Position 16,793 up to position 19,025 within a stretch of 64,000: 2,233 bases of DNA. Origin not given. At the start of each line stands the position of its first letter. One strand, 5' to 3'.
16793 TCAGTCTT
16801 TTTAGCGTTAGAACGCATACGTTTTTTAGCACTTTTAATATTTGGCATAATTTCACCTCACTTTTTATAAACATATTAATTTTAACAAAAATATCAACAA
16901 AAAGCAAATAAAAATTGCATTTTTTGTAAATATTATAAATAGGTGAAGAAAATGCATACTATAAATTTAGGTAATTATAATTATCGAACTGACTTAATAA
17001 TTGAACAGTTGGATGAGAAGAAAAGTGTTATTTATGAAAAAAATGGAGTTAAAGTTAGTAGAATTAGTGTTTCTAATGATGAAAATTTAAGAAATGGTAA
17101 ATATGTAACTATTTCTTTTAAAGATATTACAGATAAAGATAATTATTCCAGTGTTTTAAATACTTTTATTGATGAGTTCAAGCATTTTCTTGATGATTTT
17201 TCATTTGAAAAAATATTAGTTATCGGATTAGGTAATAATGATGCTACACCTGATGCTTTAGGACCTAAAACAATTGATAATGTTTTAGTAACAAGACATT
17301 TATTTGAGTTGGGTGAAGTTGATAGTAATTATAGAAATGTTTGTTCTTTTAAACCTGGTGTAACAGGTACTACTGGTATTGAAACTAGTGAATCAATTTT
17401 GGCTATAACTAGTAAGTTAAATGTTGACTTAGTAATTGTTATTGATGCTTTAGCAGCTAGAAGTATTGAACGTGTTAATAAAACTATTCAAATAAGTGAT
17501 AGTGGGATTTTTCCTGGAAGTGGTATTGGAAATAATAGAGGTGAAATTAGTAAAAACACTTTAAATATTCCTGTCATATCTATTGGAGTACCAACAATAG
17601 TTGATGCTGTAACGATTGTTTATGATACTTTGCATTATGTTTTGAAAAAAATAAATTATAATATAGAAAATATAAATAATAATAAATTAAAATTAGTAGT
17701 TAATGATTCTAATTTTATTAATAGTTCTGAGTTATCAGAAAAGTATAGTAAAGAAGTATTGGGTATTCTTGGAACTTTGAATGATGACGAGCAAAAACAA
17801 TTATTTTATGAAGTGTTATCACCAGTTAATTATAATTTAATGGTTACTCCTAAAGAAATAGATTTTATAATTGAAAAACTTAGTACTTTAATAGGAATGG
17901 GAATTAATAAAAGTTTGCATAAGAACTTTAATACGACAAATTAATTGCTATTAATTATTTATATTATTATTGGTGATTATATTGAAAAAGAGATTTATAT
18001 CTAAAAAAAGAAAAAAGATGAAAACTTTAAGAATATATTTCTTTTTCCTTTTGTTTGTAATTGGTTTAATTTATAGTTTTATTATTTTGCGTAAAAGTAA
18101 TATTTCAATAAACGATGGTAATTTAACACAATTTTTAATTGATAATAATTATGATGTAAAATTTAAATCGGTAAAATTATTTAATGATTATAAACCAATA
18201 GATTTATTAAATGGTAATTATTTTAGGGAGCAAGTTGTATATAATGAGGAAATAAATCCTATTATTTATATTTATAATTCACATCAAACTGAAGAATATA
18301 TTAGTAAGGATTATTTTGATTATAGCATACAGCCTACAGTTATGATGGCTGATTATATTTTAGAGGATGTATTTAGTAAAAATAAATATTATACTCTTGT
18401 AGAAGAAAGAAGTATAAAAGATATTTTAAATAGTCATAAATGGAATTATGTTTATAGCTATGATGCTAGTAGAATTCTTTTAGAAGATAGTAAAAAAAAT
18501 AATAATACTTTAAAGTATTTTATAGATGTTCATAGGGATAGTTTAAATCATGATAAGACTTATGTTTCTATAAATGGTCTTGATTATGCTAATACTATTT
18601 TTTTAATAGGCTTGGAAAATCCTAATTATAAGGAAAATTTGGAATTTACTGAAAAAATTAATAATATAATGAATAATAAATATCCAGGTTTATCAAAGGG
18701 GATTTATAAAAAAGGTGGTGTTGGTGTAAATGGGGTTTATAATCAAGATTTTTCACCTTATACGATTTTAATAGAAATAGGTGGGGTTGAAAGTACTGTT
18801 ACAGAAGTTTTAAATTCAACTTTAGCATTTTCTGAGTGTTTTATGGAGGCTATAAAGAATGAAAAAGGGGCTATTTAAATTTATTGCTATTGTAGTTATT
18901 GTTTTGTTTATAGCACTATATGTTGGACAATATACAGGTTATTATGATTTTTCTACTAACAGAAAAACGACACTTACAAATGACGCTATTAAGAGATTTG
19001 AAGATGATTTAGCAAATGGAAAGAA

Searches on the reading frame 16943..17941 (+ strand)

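Call 21: search_protein_families(library=ncbifam, proteins=[window:16943-17941:+], max_evalue=0.00001)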
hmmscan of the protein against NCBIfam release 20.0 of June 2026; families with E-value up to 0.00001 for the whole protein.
window:16943-17941:+ (333 aa): 1 family
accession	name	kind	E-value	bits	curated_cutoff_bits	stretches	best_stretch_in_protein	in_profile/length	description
TIGR01441.2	GPR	equivalog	1.6e-94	316.4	120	1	28-326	22-306/306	GPR endopeptidase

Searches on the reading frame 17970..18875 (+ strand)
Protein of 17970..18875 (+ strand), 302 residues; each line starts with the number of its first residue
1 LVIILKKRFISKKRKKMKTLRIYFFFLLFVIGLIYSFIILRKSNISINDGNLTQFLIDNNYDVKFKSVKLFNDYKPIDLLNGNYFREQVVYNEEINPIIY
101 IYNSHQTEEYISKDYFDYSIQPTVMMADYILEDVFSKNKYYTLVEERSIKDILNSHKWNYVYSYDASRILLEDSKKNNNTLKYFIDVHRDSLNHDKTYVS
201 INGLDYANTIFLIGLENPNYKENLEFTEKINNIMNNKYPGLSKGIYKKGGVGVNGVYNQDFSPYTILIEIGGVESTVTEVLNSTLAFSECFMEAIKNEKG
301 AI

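Call 21: search_protein_families(library=ncbifam, proteins=[window:17970-18875:+], max_evalue=0.00001)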
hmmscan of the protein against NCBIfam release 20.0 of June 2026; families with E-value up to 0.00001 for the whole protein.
window:17970-18875:+ (302 aa): 1 family
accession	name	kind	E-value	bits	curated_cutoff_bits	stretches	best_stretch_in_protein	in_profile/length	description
TIGR02867.1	spore_II_P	subfamily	1.7e-42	145.5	123.15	1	99-295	1-195/196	stage II sporulation protein P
